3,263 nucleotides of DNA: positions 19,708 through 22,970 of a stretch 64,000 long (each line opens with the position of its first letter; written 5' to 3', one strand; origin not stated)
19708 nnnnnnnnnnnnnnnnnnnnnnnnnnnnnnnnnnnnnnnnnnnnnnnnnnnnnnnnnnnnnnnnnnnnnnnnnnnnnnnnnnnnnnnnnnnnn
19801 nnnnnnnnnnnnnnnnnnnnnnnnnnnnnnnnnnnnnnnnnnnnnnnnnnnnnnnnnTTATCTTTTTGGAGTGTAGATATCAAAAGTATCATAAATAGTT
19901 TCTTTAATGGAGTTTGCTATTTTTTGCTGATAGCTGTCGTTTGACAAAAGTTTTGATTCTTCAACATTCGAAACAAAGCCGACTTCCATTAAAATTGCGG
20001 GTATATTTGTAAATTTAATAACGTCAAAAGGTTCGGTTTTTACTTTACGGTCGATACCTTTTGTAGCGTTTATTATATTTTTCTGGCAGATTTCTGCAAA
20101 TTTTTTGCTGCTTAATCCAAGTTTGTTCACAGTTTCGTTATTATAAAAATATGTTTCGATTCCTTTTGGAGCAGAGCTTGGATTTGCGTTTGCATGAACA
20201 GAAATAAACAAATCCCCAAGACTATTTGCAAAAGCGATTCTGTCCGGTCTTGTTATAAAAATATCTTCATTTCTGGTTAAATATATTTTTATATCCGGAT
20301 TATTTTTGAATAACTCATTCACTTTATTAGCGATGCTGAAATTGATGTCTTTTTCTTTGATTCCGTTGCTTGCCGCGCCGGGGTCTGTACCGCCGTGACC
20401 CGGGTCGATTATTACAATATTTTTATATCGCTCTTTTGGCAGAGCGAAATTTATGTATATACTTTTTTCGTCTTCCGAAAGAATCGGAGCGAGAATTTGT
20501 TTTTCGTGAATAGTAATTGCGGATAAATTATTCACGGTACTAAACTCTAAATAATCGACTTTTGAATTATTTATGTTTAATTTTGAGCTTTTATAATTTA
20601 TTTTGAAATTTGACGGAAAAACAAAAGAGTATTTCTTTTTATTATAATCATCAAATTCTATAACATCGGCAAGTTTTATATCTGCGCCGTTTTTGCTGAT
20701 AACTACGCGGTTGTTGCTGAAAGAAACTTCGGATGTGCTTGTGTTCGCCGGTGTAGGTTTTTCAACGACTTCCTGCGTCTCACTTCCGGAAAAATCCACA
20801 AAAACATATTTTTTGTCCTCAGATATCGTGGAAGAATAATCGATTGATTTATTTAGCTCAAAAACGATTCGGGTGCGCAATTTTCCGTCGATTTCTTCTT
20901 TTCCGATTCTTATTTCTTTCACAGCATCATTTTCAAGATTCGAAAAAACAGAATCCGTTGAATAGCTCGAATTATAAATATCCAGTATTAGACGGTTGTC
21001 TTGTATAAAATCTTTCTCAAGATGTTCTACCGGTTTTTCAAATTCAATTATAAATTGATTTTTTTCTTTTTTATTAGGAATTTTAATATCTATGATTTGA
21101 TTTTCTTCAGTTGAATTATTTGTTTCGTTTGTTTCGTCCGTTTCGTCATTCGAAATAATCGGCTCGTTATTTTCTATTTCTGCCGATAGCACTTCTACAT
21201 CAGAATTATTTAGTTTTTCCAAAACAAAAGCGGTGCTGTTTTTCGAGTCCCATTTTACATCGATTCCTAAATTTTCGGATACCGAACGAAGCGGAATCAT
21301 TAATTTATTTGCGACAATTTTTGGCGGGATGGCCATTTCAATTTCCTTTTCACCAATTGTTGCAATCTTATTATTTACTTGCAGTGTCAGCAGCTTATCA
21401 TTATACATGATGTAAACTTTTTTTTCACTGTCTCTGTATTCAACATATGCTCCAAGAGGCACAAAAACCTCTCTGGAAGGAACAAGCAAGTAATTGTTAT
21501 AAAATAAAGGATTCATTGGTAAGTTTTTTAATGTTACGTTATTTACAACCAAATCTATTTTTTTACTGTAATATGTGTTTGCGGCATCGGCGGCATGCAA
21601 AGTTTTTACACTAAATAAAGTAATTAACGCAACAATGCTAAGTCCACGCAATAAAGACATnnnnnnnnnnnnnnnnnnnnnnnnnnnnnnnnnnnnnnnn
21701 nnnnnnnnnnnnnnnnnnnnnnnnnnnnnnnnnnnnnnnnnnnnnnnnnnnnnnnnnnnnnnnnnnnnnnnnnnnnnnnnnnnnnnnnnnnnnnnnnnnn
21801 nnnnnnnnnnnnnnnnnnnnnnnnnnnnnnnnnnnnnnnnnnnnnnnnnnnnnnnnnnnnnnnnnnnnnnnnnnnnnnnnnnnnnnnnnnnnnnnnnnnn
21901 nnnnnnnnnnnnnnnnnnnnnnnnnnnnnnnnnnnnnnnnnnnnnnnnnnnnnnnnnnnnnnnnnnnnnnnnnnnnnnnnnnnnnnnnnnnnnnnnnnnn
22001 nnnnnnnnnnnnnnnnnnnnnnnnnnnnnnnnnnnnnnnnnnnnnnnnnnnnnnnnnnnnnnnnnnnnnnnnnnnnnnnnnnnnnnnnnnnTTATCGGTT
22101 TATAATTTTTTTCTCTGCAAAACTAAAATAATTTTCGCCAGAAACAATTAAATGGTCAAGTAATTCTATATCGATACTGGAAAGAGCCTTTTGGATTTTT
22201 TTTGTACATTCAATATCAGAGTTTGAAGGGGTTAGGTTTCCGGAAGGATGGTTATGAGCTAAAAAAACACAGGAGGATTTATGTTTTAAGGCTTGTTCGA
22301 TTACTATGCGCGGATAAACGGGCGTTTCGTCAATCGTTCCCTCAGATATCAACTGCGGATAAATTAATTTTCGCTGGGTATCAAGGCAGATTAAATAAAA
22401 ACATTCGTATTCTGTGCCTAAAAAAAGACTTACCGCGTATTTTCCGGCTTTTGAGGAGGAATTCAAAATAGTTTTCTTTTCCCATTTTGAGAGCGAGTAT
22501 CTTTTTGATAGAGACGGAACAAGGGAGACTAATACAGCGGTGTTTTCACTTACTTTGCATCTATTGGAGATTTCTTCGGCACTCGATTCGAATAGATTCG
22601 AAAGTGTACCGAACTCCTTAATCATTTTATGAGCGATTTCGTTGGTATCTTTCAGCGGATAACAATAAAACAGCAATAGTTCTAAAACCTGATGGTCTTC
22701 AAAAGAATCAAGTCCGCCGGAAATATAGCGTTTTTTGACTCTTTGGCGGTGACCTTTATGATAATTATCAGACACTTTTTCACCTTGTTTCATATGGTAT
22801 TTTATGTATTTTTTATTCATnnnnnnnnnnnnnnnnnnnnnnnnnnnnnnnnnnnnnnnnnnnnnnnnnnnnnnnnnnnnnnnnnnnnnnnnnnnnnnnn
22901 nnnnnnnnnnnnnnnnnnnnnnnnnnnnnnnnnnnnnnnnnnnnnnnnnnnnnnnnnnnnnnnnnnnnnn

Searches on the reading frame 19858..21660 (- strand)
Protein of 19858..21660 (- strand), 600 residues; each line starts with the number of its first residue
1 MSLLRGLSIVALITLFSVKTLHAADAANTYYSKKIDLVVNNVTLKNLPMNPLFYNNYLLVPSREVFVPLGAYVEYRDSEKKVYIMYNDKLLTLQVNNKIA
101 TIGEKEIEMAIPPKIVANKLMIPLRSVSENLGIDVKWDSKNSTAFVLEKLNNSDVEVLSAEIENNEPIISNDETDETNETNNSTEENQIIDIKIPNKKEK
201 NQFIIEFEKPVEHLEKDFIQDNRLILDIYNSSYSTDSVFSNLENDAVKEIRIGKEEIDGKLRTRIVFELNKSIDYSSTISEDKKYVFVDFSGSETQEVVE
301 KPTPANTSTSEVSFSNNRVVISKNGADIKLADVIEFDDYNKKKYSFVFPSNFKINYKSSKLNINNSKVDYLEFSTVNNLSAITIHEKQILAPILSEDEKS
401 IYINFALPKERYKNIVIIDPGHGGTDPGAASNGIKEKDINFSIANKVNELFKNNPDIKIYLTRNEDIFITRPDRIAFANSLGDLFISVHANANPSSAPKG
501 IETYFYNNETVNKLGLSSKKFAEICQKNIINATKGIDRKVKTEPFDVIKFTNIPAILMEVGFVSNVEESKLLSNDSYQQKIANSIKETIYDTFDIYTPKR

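Call 50: search_protein_families(library=pfam, proteins=[window:19858-21660:-])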
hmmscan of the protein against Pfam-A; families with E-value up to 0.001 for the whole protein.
window:19858-21660:- (600 aa): 3 families
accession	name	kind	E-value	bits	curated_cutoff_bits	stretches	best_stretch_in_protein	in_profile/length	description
PF01520.23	Amidase_3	-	1.5e-47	162.3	27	1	416-589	1-172/174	N-acetylmuramoyl-L-alanine amidase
PF07833.16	Cu_amine_oxidN1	-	6.7e-25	87.6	24.2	1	39-144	2-106/108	Copper amine oxidase N-terminal domain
PF11741.13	AMIN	-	6.9e-05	23.3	20.5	1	197-285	7-97/101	AMIN domain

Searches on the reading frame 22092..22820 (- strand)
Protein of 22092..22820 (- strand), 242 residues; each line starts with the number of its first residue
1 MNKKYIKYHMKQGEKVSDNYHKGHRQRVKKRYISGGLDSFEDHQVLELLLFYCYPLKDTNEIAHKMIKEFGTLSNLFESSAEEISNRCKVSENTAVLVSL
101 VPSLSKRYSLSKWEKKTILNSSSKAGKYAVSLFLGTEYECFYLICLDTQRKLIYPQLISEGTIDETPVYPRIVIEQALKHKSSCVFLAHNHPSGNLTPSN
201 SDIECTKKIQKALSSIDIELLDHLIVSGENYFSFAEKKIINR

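Call 50: search_protein_families(library=pfam, proteins=[window:22092-22820:-])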
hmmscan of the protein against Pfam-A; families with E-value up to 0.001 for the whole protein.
window:22092-22820:- (242 aa): 1 family
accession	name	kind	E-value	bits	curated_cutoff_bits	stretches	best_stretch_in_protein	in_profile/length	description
PF04002.20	RadC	-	1.3e-40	138.5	22.1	1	120-238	2-120/121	RadC-like JAB domain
